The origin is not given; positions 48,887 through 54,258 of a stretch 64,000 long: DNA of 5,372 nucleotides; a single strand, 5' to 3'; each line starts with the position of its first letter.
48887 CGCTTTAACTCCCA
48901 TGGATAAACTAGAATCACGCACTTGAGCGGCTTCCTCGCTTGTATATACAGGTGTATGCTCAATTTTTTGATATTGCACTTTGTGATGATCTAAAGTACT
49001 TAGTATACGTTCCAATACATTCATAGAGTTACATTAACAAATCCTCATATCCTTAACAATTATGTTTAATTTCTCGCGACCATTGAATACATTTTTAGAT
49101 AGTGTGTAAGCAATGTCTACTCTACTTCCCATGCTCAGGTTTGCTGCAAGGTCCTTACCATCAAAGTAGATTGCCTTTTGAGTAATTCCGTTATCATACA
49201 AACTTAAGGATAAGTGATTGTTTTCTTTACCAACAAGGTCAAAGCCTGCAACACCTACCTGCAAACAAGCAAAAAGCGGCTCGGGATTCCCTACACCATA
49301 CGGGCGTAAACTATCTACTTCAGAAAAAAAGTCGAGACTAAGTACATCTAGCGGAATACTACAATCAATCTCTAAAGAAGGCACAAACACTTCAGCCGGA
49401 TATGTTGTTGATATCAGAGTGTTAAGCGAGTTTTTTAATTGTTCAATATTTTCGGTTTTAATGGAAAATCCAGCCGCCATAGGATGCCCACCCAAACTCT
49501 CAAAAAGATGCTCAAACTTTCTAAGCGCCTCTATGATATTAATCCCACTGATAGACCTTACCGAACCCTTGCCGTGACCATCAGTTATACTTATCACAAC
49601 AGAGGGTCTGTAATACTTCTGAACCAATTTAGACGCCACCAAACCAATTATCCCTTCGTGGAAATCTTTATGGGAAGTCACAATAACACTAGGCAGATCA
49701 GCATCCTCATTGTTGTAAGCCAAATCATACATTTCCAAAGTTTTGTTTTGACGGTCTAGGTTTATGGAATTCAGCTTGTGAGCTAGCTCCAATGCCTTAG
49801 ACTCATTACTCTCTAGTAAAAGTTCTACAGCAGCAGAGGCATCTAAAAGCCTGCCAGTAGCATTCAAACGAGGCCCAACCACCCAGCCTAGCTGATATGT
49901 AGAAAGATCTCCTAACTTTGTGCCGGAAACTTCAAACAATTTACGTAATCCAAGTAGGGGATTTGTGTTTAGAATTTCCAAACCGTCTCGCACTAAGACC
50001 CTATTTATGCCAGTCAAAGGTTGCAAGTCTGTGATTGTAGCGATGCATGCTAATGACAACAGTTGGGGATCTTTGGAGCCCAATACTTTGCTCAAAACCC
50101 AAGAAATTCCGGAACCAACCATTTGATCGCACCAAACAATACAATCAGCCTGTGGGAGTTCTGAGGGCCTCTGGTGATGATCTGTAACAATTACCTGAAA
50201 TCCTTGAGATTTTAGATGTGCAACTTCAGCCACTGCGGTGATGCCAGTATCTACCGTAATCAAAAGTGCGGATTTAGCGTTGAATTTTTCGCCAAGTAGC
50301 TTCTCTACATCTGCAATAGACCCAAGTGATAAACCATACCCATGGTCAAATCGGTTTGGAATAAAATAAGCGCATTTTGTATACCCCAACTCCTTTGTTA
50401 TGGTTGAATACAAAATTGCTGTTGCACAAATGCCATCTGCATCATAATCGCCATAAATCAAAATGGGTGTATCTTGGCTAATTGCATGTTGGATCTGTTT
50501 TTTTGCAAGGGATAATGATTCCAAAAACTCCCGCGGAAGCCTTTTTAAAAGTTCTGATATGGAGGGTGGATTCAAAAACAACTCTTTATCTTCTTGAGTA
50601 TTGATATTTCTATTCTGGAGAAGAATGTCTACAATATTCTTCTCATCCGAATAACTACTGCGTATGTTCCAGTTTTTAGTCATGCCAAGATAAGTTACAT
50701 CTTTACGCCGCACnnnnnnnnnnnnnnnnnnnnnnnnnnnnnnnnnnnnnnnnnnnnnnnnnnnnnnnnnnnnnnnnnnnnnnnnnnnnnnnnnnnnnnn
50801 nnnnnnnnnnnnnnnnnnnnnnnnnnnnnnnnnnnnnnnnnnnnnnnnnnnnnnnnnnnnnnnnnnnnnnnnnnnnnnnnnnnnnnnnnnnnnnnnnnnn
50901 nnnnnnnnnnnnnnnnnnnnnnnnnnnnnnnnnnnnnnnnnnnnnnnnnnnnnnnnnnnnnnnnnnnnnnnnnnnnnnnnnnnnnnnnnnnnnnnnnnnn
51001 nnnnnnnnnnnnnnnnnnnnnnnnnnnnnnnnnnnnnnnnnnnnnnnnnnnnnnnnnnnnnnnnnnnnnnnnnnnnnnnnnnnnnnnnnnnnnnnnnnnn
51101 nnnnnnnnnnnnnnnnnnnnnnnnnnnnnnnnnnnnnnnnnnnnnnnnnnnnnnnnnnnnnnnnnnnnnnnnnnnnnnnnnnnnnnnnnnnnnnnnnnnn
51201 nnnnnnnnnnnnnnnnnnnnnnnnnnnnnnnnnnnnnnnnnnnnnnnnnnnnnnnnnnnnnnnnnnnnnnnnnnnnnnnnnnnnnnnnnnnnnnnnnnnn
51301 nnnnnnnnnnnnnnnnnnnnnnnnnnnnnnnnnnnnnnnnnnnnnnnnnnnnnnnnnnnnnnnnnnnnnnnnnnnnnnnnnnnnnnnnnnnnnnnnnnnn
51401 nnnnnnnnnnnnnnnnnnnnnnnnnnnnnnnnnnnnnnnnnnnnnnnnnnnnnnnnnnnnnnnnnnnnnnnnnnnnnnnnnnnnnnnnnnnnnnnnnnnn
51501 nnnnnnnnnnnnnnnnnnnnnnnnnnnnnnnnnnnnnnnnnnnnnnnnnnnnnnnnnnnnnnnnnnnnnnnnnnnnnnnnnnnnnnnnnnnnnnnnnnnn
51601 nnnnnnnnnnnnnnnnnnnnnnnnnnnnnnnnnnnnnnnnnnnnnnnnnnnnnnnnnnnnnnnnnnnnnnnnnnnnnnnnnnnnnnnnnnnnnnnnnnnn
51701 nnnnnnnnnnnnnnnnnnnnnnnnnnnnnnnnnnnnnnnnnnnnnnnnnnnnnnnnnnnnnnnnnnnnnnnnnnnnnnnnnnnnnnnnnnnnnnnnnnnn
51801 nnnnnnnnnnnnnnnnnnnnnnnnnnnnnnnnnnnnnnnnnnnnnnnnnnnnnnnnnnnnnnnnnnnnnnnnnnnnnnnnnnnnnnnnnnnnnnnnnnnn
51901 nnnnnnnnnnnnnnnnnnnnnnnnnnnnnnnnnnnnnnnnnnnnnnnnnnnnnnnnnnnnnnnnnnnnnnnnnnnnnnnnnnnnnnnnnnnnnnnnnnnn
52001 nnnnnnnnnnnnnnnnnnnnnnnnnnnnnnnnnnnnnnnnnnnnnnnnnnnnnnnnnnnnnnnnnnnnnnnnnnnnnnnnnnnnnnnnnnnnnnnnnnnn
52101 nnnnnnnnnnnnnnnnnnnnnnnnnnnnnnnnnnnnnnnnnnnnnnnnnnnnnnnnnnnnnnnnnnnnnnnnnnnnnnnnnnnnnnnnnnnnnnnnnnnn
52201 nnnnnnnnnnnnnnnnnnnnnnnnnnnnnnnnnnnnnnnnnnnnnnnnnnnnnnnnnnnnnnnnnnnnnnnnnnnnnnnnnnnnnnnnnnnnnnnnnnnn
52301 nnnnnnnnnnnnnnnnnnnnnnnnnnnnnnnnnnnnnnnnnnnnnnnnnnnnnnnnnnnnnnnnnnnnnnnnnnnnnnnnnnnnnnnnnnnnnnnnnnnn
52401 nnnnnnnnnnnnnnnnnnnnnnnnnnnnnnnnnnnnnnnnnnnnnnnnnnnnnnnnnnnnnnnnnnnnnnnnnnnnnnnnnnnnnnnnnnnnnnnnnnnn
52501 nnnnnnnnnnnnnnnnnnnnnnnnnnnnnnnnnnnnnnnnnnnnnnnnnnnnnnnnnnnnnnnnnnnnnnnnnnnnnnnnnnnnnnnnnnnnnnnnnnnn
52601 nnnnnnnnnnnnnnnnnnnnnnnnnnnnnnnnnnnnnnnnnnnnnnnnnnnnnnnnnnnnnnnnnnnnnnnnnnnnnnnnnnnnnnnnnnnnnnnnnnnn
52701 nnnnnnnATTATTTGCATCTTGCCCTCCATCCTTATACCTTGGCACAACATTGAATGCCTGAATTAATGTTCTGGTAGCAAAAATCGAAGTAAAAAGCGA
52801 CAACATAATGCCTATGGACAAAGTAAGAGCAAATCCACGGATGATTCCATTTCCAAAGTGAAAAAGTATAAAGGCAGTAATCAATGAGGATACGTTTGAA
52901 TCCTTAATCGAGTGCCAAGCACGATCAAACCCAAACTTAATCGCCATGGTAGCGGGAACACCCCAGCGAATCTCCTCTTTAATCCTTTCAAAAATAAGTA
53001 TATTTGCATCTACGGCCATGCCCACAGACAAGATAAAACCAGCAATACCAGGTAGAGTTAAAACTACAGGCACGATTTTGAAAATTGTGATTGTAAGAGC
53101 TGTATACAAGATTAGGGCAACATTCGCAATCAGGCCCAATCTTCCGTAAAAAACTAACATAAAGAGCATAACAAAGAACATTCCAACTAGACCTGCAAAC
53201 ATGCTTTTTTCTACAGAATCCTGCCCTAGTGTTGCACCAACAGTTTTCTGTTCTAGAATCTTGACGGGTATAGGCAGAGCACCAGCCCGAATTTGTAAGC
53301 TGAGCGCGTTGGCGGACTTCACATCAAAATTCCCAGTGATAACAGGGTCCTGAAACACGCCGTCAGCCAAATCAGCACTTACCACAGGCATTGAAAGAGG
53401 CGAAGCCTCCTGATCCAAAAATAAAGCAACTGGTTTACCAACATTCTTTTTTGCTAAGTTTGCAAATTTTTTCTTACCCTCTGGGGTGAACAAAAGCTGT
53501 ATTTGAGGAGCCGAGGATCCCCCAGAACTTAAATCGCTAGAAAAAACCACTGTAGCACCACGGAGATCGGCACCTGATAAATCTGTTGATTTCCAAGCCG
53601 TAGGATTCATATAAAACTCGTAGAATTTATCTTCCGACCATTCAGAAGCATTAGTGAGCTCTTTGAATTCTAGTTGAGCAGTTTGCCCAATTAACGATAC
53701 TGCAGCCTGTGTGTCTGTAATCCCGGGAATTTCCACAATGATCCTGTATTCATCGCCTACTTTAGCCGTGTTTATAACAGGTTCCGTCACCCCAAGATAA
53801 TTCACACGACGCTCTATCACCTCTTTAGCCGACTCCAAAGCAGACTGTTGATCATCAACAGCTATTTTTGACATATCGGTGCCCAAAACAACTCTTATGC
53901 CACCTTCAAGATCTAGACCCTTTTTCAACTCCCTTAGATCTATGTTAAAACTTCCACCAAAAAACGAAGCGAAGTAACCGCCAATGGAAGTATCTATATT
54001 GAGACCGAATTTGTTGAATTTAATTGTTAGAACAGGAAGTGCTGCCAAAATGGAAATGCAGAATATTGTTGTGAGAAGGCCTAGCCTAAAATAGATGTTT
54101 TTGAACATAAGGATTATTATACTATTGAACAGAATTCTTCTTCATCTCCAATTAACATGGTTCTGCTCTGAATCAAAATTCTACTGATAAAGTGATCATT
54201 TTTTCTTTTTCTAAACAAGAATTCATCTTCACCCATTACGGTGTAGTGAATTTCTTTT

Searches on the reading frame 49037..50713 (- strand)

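Call 24: search_protein_families(library=pfam, proteins=[window:49037-50713:-], max_evalue=0.001)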
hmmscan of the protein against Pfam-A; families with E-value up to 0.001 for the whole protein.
window:49037-50713:- (559 aa): 3 families
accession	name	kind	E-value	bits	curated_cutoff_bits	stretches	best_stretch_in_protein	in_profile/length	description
PF17768.7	RecJ_OB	-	2e-27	95.8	27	1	449-555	1-107/107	RecJ OB domain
PF01368.27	DHH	-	3.7e-21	76.1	28.1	1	84-208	2-100/125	DHH family, N-terminal domain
PF02272.25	DHHA1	-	2.6e-16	60.4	25.9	1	342-435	3-101/102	DHHA1 domain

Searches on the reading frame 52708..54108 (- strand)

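Call 24: search_protein_families(library=pfam, proteins=[window:52708-54108:-], max_evalue=0.001)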
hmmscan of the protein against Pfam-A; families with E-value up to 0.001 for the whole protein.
window:52708-54108:- (467 aa): 5 families
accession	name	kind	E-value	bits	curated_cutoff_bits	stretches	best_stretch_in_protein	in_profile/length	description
PF21760.3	SecD_1st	-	1.6e-20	72.8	27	1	92-151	2-58/60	Protein translocase subunit SecDF, P1 domain, N-terminal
PF22599.2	SecDF_P1_head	-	1.6e-17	63.8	27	1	174-280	18-114/114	SecDF, P1 head subdomain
PF02355.23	SecD_SecF_C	-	4.3e-14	52.8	20.5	1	283-451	14-185/189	Protein export membrane protein SecD/SecF, C-terminal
PF00873.25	ACR_tran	-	0.00077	17.7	28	0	296-443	327-480/1021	AcrB/AcrD/AcrF family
PF03176.21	MMPL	-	0.0008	18.9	20.5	0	301-449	144-295/333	MMPL family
